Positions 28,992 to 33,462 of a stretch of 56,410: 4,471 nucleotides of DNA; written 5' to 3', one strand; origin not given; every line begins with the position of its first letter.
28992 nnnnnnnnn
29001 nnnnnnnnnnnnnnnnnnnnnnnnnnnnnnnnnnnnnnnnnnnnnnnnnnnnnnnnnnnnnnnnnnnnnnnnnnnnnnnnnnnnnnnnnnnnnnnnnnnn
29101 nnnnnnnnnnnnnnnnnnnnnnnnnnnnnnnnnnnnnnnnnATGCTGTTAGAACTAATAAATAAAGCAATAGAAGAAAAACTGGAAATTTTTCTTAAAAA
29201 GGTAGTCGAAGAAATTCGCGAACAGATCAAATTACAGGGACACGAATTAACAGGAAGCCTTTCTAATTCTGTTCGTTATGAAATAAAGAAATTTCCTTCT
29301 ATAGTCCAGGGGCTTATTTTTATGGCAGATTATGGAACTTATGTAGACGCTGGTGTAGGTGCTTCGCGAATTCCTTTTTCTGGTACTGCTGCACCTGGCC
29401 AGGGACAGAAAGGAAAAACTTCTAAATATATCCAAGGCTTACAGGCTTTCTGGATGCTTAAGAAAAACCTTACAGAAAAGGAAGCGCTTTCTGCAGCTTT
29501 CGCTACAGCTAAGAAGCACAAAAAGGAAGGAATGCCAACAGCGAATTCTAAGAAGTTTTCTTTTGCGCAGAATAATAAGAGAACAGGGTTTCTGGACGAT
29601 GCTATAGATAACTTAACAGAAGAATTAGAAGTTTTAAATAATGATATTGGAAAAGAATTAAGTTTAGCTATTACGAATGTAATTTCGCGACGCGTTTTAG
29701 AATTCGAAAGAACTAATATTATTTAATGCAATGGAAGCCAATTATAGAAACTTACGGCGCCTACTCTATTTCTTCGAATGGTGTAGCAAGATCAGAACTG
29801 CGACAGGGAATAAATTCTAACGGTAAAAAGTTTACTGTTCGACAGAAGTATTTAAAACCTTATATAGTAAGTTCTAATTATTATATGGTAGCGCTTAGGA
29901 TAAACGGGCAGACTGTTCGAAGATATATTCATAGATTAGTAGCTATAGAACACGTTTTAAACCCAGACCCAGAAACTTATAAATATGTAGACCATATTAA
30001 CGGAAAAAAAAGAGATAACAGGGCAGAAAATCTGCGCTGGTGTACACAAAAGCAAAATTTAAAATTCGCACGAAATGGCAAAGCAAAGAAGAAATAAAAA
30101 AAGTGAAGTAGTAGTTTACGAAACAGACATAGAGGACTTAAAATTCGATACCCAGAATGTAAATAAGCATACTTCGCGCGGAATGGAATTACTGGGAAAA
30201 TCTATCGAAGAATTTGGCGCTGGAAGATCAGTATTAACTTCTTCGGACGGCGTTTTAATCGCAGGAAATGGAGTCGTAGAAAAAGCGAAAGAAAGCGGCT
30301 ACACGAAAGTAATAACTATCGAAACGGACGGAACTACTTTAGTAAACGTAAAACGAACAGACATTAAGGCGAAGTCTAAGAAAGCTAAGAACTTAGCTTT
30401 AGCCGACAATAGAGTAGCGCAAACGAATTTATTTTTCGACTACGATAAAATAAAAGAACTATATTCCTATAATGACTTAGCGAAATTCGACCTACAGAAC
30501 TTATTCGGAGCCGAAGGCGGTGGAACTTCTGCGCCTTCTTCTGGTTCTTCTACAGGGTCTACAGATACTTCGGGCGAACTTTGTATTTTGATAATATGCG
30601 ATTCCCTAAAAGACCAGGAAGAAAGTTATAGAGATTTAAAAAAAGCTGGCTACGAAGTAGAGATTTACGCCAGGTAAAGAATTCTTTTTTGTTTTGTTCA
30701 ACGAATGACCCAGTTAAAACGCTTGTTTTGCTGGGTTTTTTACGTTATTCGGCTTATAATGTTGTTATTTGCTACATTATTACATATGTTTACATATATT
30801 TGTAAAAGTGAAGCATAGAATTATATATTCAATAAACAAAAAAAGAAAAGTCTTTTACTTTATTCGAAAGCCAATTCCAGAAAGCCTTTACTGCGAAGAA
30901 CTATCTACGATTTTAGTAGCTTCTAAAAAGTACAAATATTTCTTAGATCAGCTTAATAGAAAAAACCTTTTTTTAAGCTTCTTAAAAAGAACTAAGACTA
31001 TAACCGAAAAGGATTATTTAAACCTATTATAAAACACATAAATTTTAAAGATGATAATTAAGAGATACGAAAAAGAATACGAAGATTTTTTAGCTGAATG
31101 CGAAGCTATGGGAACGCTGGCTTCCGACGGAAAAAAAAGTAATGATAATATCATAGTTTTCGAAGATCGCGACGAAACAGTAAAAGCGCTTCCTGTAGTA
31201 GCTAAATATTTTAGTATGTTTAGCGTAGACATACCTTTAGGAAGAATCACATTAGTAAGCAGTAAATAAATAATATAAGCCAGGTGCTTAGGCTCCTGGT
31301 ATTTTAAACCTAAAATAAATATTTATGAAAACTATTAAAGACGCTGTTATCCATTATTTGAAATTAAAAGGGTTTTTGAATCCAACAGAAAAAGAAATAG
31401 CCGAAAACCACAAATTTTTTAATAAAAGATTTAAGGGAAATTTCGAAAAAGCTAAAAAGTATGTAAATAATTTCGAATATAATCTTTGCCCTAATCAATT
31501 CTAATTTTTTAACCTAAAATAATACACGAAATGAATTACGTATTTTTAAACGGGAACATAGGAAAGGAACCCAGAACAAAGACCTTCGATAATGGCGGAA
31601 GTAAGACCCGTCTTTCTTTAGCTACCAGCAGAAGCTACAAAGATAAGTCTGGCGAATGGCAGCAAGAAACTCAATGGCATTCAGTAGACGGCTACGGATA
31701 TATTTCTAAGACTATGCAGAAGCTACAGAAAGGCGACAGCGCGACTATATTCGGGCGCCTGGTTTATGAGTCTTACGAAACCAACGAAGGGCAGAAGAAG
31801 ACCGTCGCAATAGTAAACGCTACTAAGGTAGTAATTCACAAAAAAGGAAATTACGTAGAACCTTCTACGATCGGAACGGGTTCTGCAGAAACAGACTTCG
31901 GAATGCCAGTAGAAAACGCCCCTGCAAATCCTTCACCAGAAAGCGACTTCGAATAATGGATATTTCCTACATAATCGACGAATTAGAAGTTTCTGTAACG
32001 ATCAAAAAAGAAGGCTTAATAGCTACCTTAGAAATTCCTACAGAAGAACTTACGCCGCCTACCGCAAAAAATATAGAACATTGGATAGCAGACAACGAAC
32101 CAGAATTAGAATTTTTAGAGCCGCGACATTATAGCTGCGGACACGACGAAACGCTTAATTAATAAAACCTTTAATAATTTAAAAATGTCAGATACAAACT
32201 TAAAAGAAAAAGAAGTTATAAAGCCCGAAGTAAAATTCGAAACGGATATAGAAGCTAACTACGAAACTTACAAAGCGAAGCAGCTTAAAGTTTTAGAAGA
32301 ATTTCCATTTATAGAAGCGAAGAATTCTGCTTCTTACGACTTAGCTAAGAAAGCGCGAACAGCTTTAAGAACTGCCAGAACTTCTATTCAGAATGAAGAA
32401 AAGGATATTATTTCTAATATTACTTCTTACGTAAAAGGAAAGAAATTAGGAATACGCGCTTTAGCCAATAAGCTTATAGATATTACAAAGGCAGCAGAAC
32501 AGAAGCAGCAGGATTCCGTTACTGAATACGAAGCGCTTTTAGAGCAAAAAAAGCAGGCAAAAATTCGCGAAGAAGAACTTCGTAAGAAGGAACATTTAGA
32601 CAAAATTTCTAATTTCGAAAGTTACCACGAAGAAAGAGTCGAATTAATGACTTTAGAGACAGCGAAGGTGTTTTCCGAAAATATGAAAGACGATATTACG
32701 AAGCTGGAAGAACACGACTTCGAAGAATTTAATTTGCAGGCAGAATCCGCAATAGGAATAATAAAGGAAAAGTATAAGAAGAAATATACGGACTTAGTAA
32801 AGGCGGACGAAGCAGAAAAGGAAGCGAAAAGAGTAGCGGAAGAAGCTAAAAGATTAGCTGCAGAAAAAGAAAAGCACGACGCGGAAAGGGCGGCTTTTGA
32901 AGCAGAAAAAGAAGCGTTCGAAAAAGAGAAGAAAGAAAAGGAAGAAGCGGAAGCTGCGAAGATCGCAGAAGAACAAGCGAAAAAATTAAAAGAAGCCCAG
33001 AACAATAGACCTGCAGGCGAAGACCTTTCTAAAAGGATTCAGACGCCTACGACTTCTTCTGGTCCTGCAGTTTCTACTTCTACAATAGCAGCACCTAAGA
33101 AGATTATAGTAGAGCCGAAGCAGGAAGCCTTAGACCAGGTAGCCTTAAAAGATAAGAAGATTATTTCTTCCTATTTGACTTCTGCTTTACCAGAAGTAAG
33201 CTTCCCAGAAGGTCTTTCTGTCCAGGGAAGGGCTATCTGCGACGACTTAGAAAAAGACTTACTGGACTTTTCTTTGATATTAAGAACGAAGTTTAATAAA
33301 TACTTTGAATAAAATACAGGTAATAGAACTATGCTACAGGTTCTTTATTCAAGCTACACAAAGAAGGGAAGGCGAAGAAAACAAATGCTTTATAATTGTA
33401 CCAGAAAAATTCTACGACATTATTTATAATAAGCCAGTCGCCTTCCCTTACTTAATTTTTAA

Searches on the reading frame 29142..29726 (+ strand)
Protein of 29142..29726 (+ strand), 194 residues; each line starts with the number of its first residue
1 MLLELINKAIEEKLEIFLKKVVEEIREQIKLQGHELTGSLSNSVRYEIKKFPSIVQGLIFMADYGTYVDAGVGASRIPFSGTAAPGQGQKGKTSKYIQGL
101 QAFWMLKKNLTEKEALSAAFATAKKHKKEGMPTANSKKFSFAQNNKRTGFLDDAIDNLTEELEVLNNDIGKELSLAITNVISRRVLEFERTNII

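Call 8: search_protein_families(library=pfam, proteins=[window:29142-29726:+], max_evalue=0.01)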
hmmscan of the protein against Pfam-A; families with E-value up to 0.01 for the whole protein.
window:29142-29726:+ (194 aa): 0 families

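Call 9: search_protein_families(library=phrogs, proteins=[window:29142-29726:+], max_evalue=0.01)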
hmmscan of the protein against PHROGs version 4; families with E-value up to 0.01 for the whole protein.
window:29142-29726:+ (194 aa): 1 family
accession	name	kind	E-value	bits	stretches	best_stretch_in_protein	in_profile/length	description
phrog_17081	-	unknown function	0.0098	17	0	10-49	30-65/128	-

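Call 96: search_solved_structures(query=A8, max_evalue=1)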
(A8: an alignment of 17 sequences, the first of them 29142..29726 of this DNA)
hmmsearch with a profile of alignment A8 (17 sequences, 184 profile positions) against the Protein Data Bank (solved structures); distinct sequences matched with E-value up to 1: 2.
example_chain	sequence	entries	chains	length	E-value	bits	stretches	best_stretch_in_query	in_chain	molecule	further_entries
5cwd_A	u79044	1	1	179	0.00011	25.1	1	106-153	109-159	Designed helical repeat protein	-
3l4c_A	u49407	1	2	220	0.13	15.1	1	14-61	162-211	Dedicator of cytokinesis protein 1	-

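Call 98: search_protein_families(library=pfam, alignment_id=A8, max_evalue=0.1)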
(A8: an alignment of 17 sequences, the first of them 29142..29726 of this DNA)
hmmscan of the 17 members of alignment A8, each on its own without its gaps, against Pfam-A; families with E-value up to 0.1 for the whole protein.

A. member 1, window:29142-29726:+ (194 aa): 0 families

B. families by the number of members that match (of 17 scanned): 3 families
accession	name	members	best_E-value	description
PF04883.17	HK97-gp10_like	4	0.00036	Bacteriophage HK97-gp10, putative tail-component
PF21874.1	CofJ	1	0.036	CofJ protein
PF21522.3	MreB-like_C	1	0.059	Archaeal actin homologue MreB-like, C-terminal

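Call 115: search_protein_families(library=phrogs, alignment_id=A8, max_evalue=0.01)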
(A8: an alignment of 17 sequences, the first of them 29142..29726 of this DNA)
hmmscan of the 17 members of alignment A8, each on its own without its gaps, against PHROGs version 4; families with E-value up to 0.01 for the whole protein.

A. member 1, window:29142-29726:+ (194 aa): 1 family
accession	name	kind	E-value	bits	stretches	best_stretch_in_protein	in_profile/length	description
phrog_17081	-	unknown function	0.0098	17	0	10-49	30-65/128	-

B. families by the number of members that match (of 17 scanned): 2 families
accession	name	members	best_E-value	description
phrog_5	-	5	1.5e-05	tail completion or Neck1 protein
phrog_17081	-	1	0.0098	-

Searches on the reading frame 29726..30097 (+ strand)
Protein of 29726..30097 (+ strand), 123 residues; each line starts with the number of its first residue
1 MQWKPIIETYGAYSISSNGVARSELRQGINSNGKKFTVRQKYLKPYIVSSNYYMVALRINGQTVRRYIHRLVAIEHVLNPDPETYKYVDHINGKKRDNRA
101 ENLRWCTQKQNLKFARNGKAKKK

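Call 34: search_protein_families(library=phrogs, proteins=[window:29726-30097:+], max_evalue=0.001)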
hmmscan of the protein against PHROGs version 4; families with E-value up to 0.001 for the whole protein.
window:29726-30097:+ (123 aa): 14 families
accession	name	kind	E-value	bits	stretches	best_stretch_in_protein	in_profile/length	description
phrog_59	-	DNA, RNA and nucleotide metabolism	9.7e-28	98.7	1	1-113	138-233/423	HNH endonuclease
phrog_959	-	DNA, RNA and nucleotide metabolism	2.6e-25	89.8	1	2-118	7-109/138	HNH endonuclease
phrog_1492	-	DNA, RNA and nucleotide metabolism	2.1e-23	84.1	1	1-112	45-156/414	HNH endonuclease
phrog_99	-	DNA, RNA and nucleotide metabolism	1.3e-12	49.1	1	47-116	145-206/383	HNH endonuclease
phrog_37683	-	unknown function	2.9e-09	37.4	1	38-116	132-209/279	-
phrog_4578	-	DNA, RNA and nucleotide metabolism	1.1e-08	36.1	1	80-113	25-57/130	HNH endonuclease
phrog_21964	-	DNA, RNA and nucleotide metabolism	6.7e-08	33.4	1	32-122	129-219/244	HNH endonuclease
phrog_36769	-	unknown function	4.8e-06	27.2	1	67-121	243-292/367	-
phrog_7545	-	DNA, RNA and nucleotide metabolism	7.3e-06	27.3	1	29-109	44-127/160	HNH endonuclease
phrog_30377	-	DNA, RNA and nucleotide metabolism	3e-05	25.1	1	82-116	22-57/82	HNH endonuclease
phrog_25114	-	unknown function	3.6e-05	24.7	1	49-111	62-127/156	-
phrog_10730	-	DNA, RNA and nucleotide metabolism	0.00013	22.7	1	65-113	92-139/234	HNH endonuclease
phrog_826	-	DNA, RNA and nucleotide metabolism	0.00023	21.8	1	63-116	107-159/281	HNH endonuclease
phrog_10822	-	DNA, RNA and nucleotide metabolism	0.00089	20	0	88-104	121-137/245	HNH endonuclease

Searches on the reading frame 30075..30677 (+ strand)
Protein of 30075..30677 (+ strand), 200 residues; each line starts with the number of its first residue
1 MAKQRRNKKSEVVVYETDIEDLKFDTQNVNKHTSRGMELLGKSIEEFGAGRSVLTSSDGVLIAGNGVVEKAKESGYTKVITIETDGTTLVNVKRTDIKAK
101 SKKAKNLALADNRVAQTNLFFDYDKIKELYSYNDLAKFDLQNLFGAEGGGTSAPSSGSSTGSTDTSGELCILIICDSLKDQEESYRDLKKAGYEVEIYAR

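Call 34: search_protein_families(library=phrogs, proteins=[window:30075-30677:+], max_evalue=0.001)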
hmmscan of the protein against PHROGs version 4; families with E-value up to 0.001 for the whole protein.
window:30075-30677:+ (200 aa): 7 families
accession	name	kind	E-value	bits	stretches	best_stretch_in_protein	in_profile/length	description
phrog_620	-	DNA, RNA and nucleotide metabolism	8.2e-18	66.3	1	15-141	10-122/217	ParB-like partition protein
phrog_498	-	other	1.4e-15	57.9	1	12-142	33-152/633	DNA methyltransferase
phrog_940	-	DNA, RNA and nucleotide metabolism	8.1e-08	32.9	1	14-138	6-120/388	nuclease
phrog_15396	-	DNA, RNA and nucleotide metabolism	5.6e-07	30.6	1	27-141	17-118/258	ParB-like partition nuclease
phrog_930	-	DNA, RNA and nucleotide metabolism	6.6e-07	30.4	1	14-133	7-113/223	ParB-like partition protein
phrog_18056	-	DNA, RNA and nucleotide metabolism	5.6e-06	26.5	1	17-139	6-125/387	ParB-like partition nuclease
phrog_8071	-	DNA, RNA and nucleotide metabolism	0.00034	20.9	1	13-132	6-113/389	ParB-like partition protein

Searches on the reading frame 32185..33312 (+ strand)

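Call 34: search_protein_families(library=phrogs, proteins=[window:32185-33312:+], max_evalue=0.001)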
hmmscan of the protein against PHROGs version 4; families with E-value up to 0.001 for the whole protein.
window:32185-33312:+ (375 aa): 2 families
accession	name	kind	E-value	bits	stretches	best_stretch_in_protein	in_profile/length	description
phrog_6347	-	unknown function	4.1e-24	86.3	1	28-272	21-252/384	-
phrog_14351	-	unknown function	1e-13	52.2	1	17-218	15-210/459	-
